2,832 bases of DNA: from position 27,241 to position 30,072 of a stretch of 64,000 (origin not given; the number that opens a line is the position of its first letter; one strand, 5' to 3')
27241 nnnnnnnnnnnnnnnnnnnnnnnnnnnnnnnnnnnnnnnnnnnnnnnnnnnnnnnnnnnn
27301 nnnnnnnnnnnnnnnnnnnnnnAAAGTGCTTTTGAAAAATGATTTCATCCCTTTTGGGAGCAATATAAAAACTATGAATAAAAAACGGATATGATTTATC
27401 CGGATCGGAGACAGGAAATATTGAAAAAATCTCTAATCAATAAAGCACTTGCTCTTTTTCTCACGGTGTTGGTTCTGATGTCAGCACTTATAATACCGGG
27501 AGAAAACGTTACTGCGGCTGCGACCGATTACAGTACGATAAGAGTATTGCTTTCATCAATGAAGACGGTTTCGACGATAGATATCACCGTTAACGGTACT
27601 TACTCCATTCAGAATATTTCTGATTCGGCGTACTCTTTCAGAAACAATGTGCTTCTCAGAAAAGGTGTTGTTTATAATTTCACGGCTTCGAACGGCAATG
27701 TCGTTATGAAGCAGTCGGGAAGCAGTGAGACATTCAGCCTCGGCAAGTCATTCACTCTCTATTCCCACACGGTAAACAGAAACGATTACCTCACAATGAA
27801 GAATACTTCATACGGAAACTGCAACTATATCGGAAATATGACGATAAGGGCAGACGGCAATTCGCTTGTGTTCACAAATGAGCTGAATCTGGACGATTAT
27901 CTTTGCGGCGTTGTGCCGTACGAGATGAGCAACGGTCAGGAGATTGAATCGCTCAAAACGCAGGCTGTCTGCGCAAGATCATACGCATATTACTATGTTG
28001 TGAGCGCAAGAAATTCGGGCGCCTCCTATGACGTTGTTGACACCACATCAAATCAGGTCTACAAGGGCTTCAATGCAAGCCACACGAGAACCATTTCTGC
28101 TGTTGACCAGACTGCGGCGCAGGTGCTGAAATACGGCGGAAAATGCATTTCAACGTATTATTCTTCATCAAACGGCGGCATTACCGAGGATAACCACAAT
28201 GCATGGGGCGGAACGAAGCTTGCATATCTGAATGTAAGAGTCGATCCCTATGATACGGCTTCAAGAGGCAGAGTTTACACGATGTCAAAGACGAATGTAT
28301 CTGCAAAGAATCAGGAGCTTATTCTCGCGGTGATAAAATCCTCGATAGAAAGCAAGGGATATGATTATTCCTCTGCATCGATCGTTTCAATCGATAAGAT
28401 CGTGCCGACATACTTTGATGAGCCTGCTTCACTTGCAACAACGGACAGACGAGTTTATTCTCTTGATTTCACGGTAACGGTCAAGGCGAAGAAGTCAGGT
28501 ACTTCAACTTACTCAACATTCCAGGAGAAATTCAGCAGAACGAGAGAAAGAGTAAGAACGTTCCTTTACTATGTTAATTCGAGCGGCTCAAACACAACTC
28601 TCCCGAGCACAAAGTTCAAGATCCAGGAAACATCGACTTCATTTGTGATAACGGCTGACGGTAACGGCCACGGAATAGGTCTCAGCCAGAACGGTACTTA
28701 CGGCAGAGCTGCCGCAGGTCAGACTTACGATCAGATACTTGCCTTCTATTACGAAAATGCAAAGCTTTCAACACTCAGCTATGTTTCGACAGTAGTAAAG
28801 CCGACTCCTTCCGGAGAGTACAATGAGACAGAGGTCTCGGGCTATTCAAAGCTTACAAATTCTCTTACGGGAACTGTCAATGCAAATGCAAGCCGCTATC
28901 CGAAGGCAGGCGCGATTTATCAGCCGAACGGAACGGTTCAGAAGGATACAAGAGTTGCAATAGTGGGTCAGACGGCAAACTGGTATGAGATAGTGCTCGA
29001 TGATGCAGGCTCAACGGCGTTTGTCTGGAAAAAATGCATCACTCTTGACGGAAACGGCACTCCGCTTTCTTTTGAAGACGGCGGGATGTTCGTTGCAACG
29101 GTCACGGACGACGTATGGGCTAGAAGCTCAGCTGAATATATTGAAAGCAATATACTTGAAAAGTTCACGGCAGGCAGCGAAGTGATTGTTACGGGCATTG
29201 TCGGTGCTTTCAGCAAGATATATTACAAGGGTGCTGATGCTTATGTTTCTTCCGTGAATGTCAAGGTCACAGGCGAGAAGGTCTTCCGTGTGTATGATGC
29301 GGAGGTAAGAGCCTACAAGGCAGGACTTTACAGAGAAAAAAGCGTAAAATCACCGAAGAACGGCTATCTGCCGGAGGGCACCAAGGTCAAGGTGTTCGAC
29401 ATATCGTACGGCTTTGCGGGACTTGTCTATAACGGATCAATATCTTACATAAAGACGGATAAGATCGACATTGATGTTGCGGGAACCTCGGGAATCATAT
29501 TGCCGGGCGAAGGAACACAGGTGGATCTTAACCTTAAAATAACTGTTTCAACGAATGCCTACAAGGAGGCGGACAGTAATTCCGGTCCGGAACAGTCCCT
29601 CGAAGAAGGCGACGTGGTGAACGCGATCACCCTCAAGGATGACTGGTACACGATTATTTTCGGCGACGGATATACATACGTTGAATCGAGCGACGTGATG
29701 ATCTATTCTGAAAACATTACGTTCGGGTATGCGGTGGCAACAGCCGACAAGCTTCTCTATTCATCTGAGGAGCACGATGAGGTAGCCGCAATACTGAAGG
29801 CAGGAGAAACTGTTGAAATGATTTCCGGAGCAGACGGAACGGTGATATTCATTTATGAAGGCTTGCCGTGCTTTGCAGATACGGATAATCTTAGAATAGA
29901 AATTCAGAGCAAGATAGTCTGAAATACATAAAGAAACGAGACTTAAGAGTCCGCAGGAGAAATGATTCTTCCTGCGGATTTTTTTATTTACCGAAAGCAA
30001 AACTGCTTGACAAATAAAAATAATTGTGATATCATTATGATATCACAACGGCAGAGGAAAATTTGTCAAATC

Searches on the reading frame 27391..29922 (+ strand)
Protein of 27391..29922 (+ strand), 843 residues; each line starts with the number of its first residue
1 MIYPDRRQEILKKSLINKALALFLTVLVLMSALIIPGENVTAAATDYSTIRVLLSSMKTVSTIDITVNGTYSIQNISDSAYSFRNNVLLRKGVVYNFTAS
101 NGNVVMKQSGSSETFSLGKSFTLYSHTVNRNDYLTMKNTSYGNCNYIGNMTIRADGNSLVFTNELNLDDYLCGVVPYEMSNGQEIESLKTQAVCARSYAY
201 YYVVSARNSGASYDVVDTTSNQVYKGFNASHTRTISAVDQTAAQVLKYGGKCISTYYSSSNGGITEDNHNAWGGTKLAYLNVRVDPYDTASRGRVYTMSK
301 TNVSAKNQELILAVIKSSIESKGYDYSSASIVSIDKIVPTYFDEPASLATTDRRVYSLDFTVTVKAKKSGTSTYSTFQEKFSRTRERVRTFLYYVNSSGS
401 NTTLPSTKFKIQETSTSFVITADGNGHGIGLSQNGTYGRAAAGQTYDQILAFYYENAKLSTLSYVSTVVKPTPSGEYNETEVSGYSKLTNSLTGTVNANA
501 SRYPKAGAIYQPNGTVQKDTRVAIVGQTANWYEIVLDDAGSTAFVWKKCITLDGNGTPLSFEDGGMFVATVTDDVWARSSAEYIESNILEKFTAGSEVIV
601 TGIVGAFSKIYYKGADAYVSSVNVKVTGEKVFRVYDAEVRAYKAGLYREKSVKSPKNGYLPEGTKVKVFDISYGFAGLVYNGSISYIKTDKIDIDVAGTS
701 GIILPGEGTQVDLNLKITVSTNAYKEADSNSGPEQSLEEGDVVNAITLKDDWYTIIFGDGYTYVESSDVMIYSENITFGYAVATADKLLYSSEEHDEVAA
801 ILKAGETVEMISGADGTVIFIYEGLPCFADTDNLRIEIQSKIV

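Call 53: search_protein_families(library=ncbifam, proteins=[window:27391-29922:+], max_evalue=1e-20)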
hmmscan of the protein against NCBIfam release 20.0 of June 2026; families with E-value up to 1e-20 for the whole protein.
window:27391-29922:+ (843 aa): 2 families
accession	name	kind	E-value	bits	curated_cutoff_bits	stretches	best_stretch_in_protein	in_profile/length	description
TIGR02669.1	SpoIID_LytB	domain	3.3e-56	191.2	83.3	1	163-460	4-269/270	SpoIID/LytB domain-containing protein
TIGR02870.1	spore_II_D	equivalog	4.6e-31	108.2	234.75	0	164-293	71-215/338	stage II sporulation protein D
